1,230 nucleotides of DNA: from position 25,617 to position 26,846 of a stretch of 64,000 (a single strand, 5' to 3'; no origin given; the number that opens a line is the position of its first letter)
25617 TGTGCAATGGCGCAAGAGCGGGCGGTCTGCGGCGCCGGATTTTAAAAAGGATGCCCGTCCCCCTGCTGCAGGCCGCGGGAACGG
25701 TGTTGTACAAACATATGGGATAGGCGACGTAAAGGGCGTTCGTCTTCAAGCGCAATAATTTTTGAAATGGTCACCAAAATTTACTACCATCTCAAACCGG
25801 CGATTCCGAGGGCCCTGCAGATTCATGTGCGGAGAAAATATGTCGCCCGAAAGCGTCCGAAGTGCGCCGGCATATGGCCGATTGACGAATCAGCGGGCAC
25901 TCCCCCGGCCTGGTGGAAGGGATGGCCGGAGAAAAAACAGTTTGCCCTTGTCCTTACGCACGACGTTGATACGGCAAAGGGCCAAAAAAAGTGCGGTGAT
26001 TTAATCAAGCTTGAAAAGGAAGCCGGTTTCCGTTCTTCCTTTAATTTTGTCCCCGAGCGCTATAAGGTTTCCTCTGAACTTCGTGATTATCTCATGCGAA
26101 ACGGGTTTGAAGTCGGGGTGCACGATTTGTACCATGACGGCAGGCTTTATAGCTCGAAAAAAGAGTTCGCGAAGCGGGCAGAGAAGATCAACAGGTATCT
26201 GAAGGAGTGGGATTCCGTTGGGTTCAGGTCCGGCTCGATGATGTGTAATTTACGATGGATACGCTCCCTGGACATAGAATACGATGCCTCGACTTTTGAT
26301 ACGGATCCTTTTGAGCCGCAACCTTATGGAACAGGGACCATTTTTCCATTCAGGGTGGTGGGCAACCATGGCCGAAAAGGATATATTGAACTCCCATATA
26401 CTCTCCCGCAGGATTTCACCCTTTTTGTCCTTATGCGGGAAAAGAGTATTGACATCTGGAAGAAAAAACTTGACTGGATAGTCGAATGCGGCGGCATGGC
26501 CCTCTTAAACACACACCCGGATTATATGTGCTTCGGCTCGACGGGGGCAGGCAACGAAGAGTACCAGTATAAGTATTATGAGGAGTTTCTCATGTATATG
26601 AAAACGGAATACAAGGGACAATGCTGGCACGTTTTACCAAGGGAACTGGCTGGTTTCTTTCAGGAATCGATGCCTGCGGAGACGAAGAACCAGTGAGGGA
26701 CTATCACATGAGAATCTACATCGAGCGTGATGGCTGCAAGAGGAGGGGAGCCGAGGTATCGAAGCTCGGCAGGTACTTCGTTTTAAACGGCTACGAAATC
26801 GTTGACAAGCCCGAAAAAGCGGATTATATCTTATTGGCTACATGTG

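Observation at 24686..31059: An unusual tailoring block inside the EPS locus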

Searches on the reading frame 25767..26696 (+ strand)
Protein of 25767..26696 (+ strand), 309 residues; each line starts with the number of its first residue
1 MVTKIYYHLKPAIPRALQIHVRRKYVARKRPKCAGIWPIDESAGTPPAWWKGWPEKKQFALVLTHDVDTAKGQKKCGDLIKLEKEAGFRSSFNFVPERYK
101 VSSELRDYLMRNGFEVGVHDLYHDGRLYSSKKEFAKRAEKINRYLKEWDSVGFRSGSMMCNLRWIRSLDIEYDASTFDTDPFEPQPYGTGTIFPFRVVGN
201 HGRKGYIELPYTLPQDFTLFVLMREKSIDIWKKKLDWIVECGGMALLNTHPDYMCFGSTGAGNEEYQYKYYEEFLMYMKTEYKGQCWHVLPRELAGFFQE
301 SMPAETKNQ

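Call 5: search_protein_families(library=pfam, proteins=[window:25767-26696:+], max_evalue=0.01)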
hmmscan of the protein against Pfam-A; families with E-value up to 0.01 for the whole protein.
window:25767-26696:+ (309 aa): 0 families

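Call 6: search_protein_families(library=ncbifam, proteins=[window:25767-26696:+], max_evalue=0.01)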
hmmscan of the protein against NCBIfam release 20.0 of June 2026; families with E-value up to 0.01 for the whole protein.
window:25767-26696:+ (309 aa): 0 families

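Call 20: search_solved_structures(query=window:25767-26696:+, max_evalue=10, show_alignments=2)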
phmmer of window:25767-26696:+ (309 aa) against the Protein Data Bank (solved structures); distinct sequences matched with E-value up to 10: 1.
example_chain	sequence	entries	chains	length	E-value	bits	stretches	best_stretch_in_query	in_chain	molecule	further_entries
3rxz_A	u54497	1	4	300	0.095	14.8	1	109-252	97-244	Polysaccharide deacetylase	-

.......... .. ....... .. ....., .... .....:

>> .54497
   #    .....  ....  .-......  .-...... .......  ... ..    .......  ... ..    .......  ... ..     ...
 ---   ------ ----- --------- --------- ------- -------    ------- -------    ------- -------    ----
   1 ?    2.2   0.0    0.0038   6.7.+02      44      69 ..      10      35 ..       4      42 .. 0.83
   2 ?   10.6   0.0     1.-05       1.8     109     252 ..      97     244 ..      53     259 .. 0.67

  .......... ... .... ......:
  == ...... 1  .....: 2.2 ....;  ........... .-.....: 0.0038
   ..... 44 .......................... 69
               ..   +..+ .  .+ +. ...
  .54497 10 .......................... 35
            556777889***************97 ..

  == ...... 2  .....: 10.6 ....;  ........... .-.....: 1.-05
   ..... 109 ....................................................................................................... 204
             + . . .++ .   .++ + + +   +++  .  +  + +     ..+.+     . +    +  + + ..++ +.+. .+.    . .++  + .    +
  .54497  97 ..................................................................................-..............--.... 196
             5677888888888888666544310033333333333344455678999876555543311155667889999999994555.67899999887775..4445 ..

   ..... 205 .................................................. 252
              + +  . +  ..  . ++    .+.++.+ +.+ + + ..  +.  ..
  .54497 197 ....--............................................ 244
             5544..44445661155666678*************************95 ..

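Call 36: find_homologous_proteins(query=window:25767-26696:+, max_evalue=0.00001)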
Query window:25767-26696:+ (309 aa): 7999 proteins with E <= 0.00001 among 8000 candidates; the best 120 are listed.
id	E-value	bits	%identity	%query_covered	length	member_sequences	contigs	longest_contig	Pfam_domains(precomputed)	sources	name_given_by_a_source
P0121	9.8e-211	717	95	100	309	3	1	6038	-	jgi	jgi:hypothetical protein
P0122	1.1e-139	483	68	99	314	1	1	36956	-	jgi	jgi:hypothetical protein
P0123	2.1e-137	476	67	96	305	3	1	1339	-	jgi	jgi:hypothetical protein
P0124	1.1e-136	473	68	98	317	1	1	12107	-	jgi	-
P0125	2.3e-136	472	66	99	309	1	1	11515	-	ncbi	-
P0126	4.2e-136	471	66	98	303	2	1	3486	-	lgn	-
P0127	9.2e-136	470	67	96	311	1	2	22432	-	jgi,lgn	-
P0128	1.1e-135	470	67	97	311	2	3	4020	-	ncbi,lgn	-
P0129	1.3e-135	470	65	99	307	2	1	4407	-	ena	-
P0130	1.4e-135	470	66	99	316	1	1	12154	-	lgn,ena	-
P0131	2.8e-135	469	68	97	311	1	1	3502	-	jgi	-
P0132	2.9e-135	468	68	96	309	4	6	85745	-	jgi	jgi:peptidoglycan/xylan/chitin deacetylase (PgdA/CDA1 family)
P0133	5.1e-135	468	67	98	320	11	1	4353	-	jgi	-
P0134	1.1e-134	467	67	97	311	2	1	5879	-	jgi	jgi:hypothetical protein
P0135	5.9e-134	464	66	95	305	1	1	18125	-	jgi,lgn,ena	-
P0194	1.3e-129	450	63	97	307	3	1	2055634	-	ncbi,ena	-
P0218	9.0e-129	447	65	96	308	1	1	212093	-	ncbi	ncbi:MAG: hypothetical protein AB9919_01590 [Geobacteraceae bacterium]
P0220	1.1e-128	447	65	96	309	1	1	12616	-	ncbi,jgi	ncbi:MAG: hypothetical protein ACW990_05770 [Promethearchaeota archaeon]|jgi:peptidoglycan/xylan/chi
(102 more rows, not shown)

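Call 37: find_encoding_contigs(protein=P0194, flank=9000, max_places=1)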
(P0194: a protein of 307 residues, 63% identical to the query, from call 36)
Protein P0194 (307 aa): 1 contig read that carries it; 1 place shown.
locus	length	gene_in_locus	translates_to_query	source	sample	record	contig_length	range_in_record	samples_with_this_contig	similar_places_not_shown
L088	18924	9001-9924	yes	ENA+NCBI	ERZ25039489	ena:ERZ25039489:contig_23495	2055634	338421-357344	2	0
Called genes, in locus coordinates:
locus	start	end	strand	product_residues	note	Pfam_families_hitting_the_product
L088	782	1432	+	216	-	PF25084:LbH_EIF2B (weak), PF25087:GMPPB_C (weak), PF00132:Hexapep (faint)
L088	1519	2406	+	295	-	PF05853:BKACE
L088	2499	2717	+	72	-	PF01943:Polysacc_synt, PF13440:Polysacc_synt_3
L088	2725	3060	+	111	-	PF13440:Polysacc_synt_3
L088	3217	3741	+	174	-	PF13440:Polysacc_synt_3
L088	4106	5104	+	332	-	PF01073:3Beta_HSD, PF01370:Epimerase, PF02719:Polysacc_synt_2, PF04321:RmlD_sub_bind, PF07993:NAD_binding_4 (faint), PF16363:GDP_Man_Dehyd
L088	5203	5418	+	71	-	-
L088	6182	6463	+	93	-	PF00535:Glycos_transf_2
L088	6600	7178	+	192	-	-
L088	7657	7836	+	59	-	-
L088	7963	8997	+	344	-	PF13480:Acetyltransf_6, PF02388:FemAB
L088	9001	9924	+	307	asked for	-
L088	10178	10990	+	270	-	PF01041:DegT_DnrJ_EryC1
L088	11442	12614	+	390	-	PF13579:Glyco_trans_4_4, PF13439:Glyco_transf_4 (weak), PF00534:Glycos_transf_1, PF13692:Glyco_trans_1_4, PF13524:Glyco_trans_1_2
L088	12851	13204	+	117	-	PF13683:rve_3, PF13333:rve_2 (weak)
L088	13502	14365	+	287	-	PF00535:Glycos_transf_2, PF13641:Glyco_tranf_2_3 (weak)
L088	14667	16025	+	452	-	-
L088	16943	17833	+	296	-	-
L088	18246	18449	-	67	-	-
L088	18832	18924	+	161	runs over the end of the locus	PF01522:Polysacc_deac_1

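Call 38: find_encoding_contigs(protein=P0218, flank=9000, max_places=1)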
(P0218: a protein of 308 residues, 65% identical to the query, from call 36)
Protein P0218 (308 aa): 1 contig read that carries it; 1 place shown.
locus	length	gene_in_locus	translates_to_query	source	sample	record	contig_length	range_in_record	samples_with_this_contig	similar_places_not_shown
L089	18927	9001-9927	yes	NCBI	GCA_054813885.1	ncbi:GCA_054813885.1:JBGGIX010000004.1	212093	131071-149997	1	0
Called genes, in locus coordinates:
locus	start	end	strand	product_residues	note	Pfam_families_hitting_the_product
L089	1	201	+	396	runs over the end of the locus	PF02397:Bac_transf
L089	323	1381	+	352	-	PF01408:GFO_IDH_MocA, PF22725:GFO_IDH_MocA_C3, PF02894:GFO_IDH_MocA_C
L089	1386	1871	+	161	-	PF14602:Hexapep_2 (faint), PF24894:Hexapep_GlmU (faint), PF25084:LbH_EIF2B, PF25087:GMPPB_C, PF00132:Hexapep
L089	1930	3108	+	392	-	-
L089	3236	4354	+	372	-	PF00155:Aminotran_1_2, PF01212:Beta_elim_lyase (faint), PF00266:Aminotran_5 (weak), PF01041:DegT_DnrJ_EryC1, PF01053:Cys_Met_Meta_PP (faint)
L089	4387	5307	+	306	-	PF01619:Pro_dh (faint)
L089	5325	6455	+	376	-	PF13480:Acetyltransf_6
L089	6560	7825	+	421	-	PF00155:Aminotran_1_2 (weak), PF01041:DegT_DnrJ_EryC1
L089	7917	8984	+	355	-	PF02388:FemAB (faint), PF13480:Acetyltransf_6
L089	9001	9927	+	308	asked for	-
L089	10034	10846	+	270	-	PF03808:Glyco_tran_WecG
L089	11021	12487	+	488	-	PF04932:Wzy_C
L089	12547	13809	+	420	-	PF00534:Glycos_transf_1, PF13692:Glyco_trans_1_4, PF13524:Glyco_trans_1_2 (weak)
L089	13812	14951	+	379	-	PF13439:Glyco_transf_4, PF13579:Glyco_trans_4_4, PF00534:Glycos_transf_1, PF13692:Glyco_trans_1_4, PF13524:Glyco_trans_1_2 (weak)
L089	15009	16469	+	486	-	PF01943:Polysacc_synt, PF13440:Polysacc_synt_3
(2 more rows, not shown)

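Call 39: find_encoding_contigs(protein=P0220, flank=9000, max_places=1)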
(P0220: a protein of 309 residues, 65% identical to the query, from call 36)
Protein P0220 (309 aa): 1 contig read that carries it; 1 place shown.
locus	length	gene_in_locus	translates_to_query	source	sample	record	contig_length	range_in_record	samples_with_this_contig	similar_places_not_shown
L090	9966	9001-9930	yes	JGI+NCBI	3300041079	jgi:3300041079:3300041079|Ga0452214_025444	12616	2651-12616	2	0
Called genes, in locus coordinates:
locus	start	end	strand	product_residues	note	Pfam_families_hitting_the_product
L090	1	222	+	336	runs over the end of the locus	PF01408:GFO_IDH_MocA, PF02894:GFO_IDH_MocA_C, PF22725:GFO_IDH_MocA_C3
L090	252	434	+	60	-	PF25084:LbH_EIF2B (weak), PF00132:Hexapep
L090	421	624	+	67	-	PF00132:Hexapep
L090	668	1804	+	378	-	PF00155:Aminotran_1_2 (faint), PF01041:DegT_DnrJ_EryC1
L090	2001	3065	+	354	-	PF02388:FemAB (weak), PF13480:Acetyltransf_6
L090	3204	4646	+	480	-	PF02310:B12-binding, PF04055:Radical_SAM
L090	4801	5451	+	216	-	PF00551:Formyl_trans_N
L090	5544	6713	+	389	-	PF15632:ATPgrasp_Ter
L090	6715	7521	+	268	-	PF02666:PS_Dcarbxylase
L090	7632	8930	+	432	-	PF04015:DUF362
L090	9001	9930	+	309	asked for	-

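Call 47: predict_structure(alignment_id=A2)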
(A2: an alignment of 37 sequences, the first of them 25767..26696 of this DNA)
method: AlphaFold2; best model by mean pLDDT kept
length: 309 residues; sequences in the alignment: 37
mean_pLDDT: 88.2   pTM: 0.89
mean pLDDT of the five models: 88.2, 84.0, 83.1, 82.3, 81.5
residues with pLDDT >= 90: 186; 70-90: 95; 50-70: 24; < 50: 4
segments of 3 or more residues with pLDDT < 50: 307-309
pLDDT, mean of each block of 10 residues (from residue 1): 68 86 91 85 87 95 95 95 97 93 95 95 84 93 96 81 85 78 68 86 82 90 94 96 95 86 92 98 97 92 53
secondary structure, 60 per line:
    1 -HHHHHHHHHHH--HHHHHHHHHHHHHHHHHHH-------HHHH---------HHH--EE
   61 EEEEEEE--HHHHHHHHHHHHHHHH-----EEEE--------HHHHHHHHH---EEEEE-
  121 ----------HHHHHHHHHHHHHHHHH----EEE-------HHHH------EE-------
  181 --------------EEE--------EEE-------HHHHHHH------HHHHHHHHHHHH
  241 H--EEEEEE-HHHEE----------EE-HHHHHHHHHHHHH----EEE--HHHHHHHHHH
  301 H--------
elements in order: H2-12 H15-33 H41-44 E59-67 H70-85 E91-94 H103-111 E115-119 H131-147 E152-154 H162-165 E195-197 E206-208 H216-222 H229-241 E244-249 H269-281 E286-288 H291-301

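Call 49: fold_search(model_id=the predicted structure, library=pdb)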
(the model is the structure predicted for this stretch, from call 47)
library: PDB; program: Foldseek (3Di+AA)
matches with E <= 10: 1248; with E <= 0.001: 38
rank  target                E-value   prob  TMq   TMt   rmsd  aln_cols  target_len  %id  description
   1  3rxz_A                6.1e-12  1.00  0.64  0.68   4.4       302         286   20  Crystal structure of putative polysaccharide deacetylase from Mycobacterium smegmatis (released 2011-06-22)
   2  3rxz_B                8.3e-12  1.00  0.62  0.67   5.5       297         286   17  Crystal structure of putative polysaccharide deacetylase from Mycobacterium smegmatis (released 2011-06-22)
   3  3rxz_C                3.2e-11  1.00  0.61  0.66   5.7       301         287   18  Crystal structure of putative polysaccharide deacetylase from Mycobacterium smegmatis (released 2011-06-22)
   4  3qbu_A                4.2e-09  1.00  0.56  0.60   7.6       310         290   15  Crystal structure of putative peptidoglycan deactelyase (HP0310) from Helicobacter pylori (released 2011-05-25)
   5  3s6o_A                4.5e-09  1.00  0.60  0.61   6.0       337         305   14  Crystal structure of a Polysaccharide deacetylase family protein from Burkholderia pseudomallei (released 2011-06-15)
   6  8t0j                  7.8e-09  1.00  0.57  0.64   4.1       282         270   14  Salmonella Typhimurium ArnD (released 2023-10-18)
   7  3cl6_A                1.0e-08  1.00  0.61  0.62   5.6       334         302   15  Crystal structure of Puue Allantoinase (released 2008-06-10)
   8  1z7a_A                3.9e-08  1.00  0.64  0.65   5.1       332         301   15  Crystal structure of probable Polysaccharide deacetylase from Pseudomonas aeruginosa PAO1 (released 2005-05-10)
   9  1z7a_C                8.1e-08  1.00  0.63  0.64   5.2       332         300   15  Crystal structure of probable Polysaccharide deacetylase from Pseudomonas aeruginosa PAO1 (released 2005-05-10)
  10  1k1x_A                9.8e-08  1.00  0.52  0.28   5.5       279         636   14  Crystal structure of 4-alpha-glucanotransferase from thermococcus litoralis (released 2003-06-17)
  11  1z7a_F                1.0e-07  1.00  0.62  0.64   5.1       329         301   14  Crystal structure of probable Polysaccharide deacetylase from Pseudomonas aeruginosa PAO1 (released 2005-05-10)
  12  3s6o_C                2.0e-07  1.00  0.61  0.61   4.3       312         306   15  Crystal structure of a Polysaccharide deacetylase family protein from Burkholderia pseudomallei (released 2011-06-15)
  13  3hft                  4.3e-07  1.00  0.43  0.53   8.3       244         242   20  Crystal structure of a putative polysaccharide deacetylase involved in o-antigen biosynthesis (wbms, bb0128) from bordet (released 2009-06-23)
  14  6hm9                  3.3e-06  1.00  0.49  0.54   4.2       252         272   14  Crystal structure of a BA3943 mutant,a CE4 family pseudoenzyme with restored enzymatic activity. (released 2019-10-09)
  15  7ax7                  8.8e-06  1.00  0.44  0.63   5.3       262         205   13  Crystal structure of the Xyl-CE4 domain of a multidomain xylanase from the hindgut metagenome of Trinervitermes trinervo (released 2020-11-18)
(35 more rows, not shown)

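Call 59: search_protein_families(library=pfam, proteins=[window:25767-26696:+], max_evalue=10)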
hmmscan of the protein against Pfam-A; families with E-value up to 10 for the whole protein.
window:25767-26696:+ (309 aa): 1 family
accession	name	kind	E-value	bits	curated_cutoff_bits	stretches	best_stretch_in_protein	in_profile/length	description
PF01261.30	AP_endonuc_2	-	0.052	13.7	31.1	0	224-267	63-100/249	Xylose isomerase-like TIM barrel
